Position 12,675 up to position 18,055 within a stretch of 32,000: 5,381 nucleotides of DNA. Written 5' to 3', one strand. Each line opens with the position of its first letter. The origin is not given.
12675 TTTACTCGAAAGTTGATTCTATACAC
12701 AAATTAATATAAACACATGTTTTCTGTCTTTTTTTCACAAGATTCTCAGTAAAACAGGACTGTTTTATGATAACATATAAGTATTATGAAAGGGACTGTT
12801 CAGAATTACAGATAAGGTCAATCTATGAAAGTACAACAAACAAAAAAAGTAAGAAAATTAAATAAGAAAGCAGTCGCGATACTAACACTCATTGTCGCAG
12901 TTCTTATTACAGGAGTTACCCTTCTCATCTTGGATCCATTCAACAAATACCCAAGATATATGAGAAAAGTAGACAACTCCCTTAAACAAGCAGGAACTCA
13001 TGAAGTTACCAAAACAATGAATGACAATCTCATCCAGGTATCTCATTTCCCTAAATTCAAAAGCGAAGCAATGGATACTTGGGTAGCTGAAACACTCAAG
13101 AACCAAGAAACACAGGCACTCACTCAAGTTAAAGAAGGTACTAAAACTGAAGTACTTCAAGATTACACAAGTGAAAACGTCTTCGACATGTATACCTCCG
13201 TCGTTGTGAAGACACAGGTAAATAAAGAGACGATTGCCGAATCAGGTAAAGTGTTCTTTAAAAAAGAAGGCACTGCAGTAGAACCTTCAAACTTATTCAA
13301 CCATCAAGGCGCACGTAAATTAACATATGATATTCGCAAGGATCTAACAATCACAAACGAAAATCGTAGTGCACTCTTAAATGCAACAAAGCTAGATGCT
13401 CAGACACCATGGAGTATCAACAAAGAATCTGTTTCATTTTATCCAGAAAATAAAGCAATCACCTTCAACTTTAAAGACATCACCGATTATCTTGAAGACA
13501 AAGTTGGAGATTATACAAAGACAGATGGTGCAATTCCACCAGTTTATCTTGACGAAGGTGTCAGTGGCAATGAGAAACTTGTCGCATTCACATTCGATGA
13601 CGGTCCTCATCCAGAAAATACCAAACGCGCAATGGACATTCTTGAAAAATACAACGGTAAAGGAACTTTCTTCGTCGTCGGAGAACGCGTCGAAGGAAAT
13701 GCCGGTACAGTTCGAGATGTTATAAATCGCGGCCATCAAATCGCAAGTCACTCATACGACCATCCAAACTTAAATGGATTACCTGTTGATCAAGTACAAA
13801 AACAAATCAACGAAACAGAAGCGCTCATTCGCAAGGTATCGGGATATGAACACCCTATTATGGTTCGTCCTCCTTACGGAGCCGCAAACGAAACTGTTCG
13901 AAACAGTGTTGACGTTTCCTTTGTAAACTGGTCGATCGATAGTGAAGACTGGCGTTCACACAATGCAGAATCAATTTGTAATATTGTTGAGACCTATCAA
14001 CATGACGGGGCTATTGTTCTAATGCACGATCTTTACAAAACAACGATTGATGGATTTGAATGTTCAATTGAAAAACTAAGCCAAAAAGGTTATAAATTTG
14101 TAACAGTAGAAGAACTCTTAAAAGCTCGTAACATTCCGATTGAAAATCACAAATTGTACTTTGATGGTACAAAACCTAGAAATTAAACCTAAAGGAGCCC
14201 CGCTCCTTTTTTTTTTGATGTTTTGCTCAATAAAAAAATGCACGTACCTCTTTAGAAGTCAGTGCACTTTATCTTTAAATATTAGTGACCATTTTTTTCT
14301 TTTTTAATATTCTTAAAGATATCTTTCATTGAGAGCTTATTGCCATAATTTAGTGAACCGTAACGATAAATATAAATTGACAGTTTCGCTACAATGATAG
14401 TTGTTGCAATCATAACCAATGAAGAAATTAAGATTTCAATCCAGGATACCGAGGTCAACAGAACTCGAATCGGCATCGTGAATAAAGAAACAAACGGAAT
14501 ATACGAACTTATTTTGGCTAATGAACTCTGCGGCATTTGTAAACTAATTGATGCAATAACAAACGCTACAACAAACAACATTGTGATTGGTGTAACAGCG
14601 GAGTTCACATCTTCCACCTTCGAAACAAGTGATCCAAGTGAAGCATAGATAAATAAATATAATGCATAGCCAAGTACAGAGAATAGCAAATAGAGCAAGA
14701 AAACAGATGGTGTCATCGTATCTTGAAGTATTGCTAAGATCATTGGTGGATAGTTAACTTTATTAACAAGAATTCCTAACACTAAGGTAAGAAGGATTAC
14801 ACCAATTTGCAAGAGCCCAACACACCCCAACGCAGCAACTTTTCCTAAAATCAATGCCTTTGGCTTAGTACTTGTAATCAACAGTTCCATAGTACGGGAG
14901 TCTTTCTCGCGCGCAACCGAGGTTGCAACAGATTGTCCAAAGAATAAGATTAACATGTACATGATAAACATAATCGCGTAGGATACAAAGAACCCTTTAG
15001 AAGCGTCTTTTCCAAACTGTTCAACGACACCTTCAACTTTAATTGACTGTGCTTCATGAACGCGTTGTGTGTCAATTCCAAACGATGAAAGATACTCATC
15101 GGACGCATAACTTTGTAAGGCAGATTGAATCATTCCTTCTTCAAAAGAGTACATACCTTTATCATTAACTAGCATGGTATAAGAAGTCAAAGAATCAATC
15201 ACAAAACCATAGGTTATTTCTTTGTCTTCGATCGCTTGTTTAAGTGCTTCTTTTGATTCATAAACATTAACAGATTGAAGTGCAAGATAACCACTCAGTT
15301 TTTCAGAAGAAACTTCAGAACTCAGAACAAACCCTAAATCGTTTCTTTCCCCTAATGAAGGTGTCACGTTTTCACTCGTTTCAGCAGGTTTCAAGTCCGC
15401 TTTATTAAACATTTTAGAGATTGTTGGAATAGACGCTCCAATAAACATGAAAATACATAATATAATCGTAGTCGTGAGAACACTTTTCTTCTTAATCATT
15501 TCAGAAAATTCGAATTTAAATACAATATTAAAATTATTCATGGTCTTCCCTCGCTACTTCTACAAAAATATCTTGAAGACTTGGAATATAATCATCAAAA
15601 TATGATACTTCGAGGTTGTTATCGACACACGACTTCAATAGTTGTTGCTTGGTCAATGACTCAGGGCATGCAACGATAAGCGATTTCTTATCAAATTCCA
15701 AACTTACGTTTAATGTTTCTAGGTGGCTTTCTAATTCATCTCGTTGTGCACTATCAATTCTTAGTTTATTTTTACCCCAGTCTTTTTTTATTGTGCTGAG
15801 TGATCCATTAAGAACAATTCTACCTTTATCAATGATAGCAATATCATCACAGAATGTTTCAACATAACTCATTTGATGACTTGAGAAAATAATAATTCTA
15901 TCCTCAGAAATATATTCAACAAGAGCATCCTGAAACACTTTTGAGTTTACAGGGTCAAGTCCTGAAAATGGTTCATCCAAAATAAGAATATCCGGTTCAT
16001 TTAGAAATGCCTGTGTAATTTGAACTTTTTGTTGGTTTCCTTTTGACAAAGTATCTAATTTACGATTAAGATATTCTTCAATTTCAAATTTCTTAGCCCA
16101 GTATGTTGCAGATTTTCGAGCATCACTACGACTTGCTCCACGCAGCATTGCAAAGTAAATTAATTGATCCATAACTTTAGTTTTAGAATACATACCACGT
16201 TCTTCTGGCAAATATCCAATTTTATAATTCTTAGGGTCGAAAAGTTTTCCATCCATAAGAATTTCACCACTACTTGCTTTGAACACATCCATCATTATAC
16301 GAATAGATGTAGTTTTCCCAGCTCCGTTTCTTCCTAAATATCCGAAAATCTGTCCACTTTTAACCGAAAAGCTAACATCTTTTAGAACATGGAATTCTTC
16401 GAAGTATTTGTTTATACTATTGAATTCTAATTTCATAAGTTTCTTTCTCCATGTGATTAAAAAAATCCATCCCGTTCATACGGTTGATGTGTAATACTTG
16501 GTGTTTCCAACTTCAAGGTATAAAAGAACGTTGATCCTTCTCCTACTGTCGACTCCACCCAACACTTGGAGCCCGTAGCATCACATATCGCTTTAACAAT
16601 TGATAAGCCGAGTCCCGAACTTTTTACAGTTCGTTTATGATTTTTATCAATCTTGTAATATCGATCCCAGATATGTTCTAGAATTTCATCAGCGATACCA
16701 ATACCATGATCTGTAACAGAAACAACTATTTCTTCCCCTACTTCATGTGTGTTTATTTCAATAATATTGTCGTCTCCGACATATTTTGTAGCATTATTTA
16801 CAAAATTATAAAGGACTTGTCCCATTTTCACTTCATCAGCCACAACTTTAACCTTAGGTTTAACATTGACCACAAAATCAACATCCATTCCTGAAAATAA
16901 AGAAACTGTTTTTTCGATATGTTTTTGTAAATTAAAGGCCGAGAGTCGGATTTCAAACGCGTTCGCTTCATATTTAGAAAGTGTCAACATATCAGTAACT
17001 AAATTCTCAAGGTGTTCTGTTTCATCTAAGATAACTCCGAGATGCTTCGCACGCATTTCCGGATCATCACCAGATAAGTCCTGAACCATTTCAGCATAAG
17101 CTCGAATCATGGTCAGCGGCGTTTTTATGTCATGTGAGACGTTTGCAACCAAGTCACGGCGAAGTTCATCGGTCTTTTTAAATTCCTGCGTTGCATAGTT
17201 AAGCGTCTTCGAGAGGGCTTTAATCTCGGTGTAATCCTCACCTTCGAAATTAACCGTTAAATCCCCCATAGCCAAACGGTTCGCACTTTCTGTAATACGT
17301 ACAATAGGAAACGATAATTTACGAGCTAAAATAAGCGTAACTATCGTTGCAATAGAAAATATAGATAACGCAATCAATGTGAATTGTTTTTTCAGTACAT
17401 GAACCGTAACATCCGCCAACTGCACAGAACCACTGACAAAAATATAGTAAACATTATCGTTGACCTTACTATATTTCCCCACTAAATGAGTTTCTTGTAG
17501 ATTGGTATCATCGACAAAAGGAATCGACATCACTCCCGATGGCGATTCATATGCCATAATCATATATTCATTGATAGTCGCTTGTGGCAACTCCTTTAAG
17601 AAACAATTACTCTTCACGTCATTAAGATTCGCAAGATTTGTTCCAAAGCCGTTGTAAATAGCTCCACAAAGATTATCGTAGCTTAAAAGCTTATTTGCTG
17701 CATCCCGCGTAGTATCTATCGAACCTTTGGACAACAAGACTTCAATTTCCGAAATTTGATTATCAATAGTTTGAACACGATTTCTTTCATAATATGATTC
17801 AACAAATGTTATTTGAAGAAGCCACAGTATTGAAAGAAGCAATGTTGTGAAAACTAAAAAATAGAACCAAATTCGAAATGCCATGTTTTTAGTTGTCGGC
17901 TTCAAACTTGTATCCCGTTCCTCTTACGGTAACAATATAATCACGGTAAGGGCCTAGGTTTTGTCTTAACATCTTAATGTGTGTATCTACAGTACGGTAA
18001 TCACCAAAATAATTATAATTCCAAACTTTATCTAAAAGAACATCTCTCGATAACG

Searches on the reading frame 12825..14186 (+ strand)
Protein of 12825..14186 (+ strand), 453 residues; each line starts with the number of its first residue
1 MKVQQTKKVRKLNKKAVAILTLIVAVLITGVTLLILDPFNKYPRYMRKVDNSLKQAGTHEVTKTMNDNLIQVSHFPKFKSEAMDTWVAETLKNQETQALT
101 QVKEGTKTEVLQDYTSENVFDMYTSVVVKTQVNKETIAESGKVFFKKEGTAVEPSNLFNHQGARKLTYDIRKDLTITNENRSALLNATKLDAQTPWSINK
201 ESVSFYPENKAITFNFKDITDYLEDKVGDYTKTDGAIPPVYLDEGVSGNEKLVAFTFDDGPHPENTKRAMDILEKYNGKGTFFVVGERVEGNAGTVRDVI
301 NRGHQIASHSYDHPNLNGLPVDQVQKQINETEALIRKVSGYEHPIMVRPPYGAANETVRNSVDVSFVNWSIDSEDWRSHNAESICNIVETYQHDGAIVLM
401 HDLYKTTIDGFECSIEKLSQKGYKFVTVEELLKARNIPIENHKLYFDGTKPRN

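Call 72: search_protein_families(library=pfam, proteins=[window:12825-14186:+], max_evalue=0.001)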
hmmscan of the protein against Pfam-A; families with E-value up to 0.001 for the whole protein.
window:12825-14186:+ (453 aa): 1 family
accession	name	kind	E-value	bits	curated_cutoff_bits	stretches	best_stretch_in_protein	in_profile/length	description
PF01522.26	Polysacc_deac_1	-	5.8e-34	117.2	23.1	1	248-361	4-115/124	Polysaccharide deacetylase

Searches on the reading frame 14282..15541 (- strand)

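Call 72: search_protein_families(library=pfam, proteins=[window:14282-15541:-], max_evalue=0.001)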
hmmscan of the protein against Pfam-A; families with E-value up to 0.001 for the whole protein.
window:14282-15541:- (419 aa): 1 family
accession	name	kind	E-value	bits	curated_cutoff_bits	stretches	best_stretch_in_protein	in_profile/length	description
PF12698.13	ABC2_membrane_3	-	7.4e-43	147.4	31.6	1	19-389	1-346/347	ABC-2 family transporter protein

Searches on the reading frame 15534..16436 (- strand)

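Call 72: search_protein_families(library=pfam, proteins=[window:15534-16436:-], max_evalue=0.001)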
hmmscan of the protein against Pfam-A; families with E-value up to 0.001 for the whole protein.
window:15534-16436:- (300 aa): 3 families
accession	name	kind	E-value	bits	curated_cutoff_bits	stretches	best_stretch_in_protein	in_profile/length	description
PF00005.33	ABC_tran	-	9.1e-27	94.8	25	1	18-157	1-136/137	ABC transporter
PF13732.12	DrrA1-3_C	-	1.1e-11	45.7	27.4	1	211-294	1-80/81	ATP-binding protein DrrA1-3-like, C-terminal domain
PF13304.12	AAA_21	-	2.1e-06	28.5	27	1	118-189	226-300/304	AAA domain, putative AbiEii toxin, Type IV TA system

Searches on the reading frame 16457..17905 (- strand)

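Call 72: search_protein_families(library=pfam, proteins=[window:16457-17905:-], max_evalue=0.001)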
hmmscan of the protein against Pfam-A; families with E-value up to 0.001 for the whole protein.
window:16457-17905:- (482 aa): 3 families
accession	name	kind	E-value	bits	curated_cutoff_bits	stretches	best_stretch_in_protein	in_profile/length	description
PF02518.31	HATPase_c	-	6e-23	81.8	26.4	1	357-467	2-110/111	Histidine kinase-, DNA gyrase B-, and HSP90-like ATPase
PF00512.31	HisKA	-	5.9e-18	65.1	26.9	1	249-314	2-65/66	His Kinase A (phospho-acceptor) domain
PF00672.30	HAMP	-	0.00034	21.3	25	1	193-239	2-48/53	HAMP domain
